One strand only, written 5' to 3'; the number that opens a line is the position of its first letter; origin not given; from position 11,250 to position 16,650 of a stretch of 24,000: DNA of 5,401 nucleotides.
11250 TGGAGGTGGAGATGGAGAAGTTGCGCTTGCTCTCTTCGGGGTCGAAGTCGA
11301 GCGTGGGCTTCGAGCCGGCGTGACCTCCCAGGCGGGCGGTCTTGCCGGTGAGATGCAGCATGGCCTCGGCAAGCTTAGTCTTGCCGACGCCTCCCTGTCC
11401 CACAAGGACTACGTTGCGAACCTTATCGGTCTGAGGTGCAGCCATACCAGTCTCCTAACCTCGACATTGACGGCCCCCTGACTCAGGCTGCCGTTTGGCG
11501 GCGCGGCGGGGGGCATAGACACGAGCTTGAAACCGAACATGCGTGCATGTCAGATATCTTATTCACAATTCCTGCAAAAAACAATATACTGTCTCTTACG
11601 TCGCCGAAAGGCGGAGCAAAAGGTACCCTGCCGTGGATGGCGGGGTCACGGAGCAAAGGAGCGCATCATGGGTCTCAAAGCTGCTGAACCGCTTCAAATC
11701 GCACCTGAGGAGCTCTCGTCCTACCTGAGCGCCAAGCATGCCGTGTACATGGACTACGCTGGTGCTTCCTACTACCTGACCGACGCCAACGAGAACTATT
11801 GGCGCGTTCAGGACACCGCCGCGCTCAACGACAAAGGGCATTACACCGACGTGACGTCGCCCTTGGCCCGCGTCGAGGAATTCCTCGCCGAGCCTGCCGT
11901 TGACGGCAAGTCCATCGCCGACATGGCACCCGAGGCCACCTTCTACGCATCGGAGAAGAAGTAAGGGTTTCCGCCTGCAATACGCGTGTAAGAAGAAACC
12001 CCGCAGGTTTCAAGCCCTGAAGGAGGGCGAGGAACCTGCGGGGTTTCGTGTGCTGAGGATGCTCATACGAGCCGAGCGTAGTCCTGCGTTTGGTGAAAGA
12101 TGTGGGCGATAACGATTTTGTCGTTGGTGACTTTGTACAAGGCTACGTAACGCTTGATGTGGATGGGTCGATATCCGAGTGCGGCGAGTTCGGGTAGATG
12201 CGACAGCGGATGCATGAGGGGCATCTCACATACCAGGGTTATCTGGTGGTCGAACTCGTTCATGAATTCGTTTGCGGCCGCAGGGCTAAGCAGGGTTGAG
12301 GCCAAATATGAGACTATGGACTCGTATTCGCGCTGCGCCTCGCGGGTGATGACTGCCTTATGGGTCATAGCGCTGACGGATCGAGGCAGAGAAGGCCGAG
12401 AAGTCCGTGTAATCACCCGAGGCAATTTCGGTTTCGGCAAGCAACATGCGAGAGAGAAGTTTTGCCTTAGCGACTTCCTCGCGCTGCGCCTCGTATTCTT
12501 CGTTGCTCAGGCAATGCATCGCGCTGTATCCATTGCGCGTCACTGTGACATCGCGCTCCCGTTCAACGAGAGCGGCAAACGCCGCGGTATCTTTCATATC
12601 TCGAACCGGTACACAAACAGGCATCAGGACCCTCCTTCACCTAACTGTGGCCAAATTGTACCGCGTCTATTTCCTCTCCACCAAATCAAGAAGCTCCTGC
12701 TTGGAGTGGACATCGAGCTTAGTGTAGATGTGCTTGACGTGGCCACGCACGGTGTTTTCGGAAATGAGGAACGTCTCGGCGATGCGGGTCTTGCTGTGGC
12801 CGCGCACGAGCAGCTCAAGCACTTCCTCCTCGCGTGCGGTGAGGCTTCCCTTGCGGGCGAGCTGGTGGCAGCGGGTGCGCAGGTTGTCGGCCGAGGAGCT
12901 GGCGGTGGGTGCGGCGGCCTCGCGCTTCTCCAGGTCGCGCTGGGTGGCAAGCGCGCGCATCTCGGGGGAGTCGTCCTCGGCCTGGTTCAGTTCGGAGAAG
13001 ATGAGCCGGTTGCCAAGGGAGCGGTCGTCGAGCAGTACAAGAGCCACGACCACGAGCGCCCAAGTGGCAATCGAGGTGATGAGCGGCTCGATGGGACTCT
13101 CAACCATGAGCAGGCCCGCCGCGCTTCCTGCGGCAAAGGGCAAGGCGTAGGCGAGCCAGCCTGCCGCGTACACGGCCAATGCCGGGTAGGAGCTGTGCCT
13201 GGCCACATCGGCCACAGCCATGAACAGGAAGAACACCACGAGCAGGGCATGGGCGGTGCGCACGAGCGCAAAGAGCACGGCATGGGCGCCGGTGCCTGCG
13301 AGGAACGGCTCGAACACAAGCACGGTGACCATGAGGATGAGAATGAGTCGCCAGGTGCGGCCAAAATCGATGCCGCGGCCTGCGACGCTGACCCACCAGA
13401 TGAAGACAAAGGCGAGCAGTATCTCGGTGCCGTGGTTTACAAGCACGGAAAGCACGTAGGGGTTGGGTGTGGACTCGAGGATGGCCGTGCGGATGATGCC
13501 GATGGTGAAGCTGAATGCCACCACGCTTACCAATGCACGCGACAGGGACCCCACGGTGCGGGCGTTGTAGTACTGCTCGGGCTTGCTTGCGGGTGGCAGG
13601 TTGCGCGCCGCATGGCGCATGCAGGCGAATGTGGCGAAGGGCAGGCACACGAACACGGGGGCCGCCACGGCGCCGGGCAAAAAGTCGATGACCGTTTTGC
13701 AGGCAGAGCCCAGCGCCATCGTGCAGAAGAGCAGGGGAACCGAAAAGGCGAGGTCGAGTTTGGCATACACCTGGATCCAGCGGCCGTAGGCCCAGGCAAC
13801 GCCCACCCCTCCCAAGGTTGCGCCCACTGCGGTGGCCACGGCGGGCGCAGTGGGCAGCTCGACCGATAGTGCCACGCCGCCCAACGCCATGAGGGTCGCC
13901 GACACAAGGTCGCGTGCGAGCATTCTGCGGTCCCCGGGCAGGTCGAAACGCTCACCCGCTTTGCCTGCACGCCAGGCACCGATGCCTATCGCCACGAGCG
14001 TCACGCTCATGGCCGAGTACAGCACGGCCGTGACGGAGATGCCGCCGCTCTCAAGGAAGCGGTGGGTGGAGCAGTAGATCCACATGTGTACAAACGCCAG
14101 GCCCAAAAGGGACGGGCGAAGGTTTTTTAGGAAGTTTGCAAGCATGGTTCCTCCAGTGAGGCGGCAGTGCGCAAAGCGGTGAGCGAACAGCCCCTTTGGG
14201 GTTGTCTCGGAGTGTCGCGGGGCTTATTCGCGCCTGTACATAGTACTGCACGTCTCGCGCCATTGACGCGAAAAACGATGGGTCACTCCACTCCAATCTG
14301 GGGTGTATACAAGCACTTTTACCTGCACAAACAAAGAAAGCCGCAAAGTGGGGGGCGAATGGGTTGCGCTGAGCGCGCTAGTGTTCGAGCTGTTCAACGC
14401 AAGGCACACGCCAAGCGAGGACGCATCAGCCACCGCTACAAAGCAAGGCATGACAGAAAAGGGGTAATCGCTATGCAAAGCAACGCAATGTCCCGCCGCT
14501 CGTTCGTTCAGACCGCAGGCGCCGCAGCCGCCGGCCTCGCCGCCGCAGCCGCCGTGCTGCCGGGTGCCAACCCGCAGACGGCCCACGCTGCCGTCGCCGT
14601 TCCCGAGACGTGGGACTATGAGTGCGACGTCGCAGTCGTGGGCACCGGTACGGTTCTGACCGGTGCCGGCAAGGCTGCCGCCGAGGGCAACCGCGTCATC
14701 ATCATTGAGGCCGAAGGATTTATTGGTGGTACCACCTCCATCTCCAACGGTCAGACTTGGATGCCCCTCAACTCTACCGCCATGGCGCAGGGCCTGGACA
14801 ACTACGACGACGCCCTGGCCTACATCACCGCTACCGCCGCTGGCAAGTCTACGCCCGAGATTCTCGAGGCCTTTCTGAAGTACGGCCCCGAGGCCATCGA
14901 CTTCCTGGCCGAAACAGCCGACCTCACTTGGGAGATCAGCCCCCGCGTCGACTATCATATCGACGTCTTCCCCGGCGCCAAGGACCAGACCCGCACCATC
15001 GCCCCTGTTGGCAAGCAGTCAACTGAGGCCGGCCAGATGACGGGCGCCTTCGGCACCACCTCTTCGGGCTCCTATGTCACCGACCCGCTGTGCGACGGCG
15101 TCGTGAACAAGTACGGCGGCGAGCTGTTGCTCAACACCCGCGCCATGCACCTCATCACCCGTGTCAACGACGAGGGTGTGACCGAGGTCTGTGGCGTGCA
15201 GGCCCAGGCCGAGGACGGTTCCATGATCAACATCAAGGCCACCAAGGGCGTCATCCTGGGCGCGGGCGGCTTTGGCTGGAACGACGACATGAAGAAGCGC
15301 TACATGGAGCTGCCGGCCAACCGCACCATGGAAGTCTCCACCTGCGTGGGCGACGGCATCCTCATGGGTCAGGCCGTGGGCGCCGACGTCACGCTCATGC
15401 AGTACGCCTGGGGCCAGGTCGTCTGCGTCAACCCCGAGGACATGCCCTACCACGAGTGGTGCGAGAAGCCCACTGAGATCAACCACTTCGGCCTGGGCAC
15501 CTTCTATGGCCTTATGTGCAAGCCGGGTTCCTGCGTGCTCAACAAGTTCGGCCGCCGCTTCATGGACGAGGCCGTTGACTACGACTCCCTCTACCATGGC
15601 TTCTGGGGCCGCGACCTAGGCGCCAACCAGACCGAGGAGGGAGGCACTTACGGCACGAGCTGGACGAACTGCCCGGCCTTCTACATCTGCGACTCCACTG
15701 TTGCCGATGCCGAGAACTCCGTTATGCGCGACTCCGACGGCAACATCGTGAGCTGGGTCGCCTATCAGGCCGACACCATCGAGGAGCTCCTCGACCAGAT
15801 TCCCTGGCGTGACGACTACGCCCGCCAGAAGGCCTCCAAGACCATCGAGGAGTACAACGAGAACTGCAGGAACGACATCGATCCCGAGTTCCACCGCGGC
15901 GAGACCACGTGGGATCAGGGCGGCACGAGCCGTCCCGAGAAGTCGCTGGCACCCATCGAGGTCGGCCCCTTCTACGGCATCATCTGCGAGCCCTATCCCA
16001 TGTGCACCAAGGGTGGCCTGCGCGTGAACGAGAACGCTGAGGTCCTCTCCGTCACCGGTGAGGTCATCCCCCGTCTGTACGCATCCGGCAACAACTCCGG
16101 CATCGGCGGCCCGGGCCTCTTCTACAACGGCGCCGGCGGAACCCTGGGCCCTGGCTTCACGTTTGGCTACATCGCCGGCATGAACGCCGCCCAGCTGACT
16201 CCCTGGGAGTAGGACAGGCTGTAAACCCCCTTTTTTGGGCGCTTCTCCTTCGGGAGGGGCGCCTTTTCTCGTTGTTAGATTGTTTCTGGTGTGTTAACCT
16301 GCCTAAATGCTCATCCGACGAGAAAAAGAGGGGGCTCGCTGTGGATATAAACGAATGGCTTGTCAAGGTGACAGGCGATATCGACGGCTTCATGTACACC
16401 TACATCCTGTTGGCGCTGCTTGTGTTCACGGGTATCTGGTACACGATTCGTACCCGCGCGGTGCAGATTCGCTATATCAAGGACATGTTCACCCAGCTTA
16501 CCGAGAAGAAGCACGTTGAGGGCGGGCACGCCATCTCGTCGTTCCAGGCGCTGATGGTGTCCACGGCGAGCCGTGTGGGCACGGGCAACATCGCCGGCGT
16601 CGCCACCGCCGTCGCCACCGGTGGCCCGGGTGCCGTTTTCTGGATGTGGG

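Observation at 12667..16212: Module 1: membrane LuxR sensor divergent from a Tat-exported, Cys-rich KstD-like flavoprotein lacking fumarate-reductase catalytic residues (orphan reductase, unknown substrate)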

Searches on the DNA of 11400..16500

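Call 65: search_rna_families(source=window, start=11400, end=16500, threshold=evalue, max_evalue=1)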
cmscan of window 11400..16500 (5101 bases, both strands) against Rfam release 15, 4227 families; matches with E-value up to 1: 1.
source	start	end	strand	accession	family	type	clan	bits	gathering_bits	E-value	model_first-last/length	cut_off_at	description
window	15775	15861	+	RF00989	mir-492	Gene; miRNA;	-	18.8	76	0.94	1-75/75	no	mir-492 microRNA precursor family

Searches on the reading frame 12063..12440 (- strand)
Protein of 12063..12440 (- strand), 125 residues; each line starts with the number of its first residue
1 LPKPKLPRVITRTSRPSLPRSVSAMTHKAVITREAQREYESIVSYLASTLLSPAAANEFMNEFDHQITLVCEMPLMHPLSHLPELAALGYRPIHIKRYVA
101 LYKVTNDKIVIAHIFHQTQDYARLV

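Call 6: search_protein_families(library=pfam, proteins=[window:12063-12440:-], max_evalue=0.01)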
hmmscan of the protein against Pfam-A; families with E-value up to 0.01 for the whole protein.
window:12063-12440:- (125 aa): 1 family
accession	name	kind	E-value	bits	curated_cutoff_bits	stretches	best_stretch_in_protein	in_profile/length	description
PF05016.21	ParE_toxin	-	2.7e-12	47.5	23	1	31-121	3-89/89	ParE toxin of type II toxin-antitoxin system, parDE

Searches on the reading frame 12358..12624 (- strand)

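Call 6: search_protein_families(library=pfam, proteins=[window:12358-12624:-], max_evalue=0.01)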
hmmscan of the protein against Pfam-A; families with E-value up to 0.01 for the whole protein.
window:12358-12624:- (88 aa): 1 family
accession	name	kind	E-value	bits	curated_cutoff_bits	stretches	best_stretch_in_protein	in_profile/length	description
PF02604.26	PhdYeFM_antitox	-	0.0058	16.8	29.8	1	17-65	17-63/74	Antitoxin Phd_YefM, type II toxin-antitoxin system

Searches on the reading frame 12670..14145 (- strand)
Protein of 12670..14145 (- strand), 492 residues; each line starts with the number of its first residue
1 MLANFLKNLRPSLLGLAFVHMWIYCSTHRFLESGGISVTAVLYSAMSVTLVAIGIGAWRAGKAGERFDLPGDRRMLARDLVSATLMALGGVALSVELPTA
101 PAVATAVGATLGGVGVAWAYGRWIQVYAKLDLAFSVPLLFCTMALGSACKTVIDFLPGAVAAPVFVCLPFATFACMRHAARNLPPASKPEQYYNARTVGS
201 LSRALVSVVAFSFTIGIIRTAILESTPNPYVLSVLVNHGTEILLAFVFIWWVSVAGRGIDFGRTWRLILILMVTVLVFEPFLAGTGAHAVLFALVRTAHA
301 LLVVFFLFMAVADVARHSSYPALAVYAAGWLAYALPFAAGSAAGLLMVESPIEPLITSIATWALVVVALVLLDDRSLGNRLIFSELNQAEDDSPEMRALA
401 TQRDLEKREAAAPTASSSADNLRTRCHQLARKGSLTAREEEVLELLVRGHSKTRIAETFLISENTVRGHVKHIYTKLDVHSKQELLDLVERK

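Call 6: search_protein_families(library=pfam, proteins=[window:12670-14145:-], max_evalue=0.01)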
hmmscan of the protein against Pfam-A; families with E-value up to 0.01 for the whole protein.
window:12670-14145:- (492 aa): 1 family
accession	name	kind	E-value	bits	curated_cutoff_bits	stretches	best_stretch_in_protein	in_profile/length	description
PF00196.25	GerE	-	1e-15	57.6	23.5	1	434-488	2-56/57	Bacterial regulatory proteins, luxR family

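Call 7: search_protein_families(library=ncbifam, proteins=[window:12670-14145:-], max_evalue=0.01)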
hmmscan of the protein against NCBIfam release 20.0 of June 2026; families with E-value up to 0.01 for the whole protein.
window:12670-14145:- (492 aa): 23 families
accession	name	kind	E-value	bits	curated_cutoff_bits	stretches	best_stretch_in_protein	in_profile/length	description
NF047785.1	respo_reg_MadR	equivalog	4e-11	42.6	300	1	404-484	119-198/209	MadR family response regulator transcription factor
NF007505.1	PRK10100.1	equivalog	1.7e-09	37.7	250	1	427-481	137-191/204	biofilm master transcriptional regulator CsgD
NF003420.0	PRK04841.1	equivalog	2.2e-09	35.9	537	1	428-486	832-890/903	HTH-type transcriptional regulator MalT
NF052445.1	RespRegMctR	equivalog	2.5e-09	36.9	300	1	427-486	137-196/205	two-component system response regulator MctR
NF007935.0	PRK10651.1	equivalog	4.1e-09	35.9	250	1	422-484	142-205/216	two-component system response regulator NarL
TIGR03020.2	EpsA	equivalog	1.4e-08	34.7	170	1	422-482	177-238/247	XrtB/PEP-CTERM-associated transcriptional regulator EpsA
NF011896.0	PRK15369.1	equivalog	1.8e-08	34.2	242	1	432-491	147-206/211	two component system response regulator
NF007403.0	PRK09935.1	equivalog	3.1e-08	33.5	271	1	431-489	146-204/210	fimbria biosynthesis transcriptional regulator FimZ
NF041232.1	BagY_FevT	exception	1.4e-07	30.7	700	1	434-486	296-348/367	LuxR family transcriptional regulator BagY/FevT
TIGR03541.1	reg_near_HchA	equivalog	1.5e-07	31.2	215.6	1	419-483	157-220/232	PA1136 family autoinducer-binding transcriptional regulator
NF007708.0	PRK10403.1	equivalog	1.5e-06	27.8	343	1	434-482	153-201/215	nitrate/nitrite response regulator protein NarP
NF038181.1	reg_ATPase_IniR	equivalog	2.9e-06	25.9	750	1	400-488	728-820/827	isoniazid response ATPase/transcriptional regulator IniR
NF006900.1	PRK09390.1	equivalog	7.3e-06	25.7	255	1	409-488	117-196/203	response regulator FixJ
NF052366.1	photon_PedR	equivalog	1.9e-05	24.7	120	1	434-486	2-54/74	photosynthetic electron transport-dependent transcriptional regulator PedR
NF040749.1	tetrathio_RR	equivalog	4.6e-05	23.2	290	1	414-488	113-187/191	tetrathionate respiration response regulator TtrR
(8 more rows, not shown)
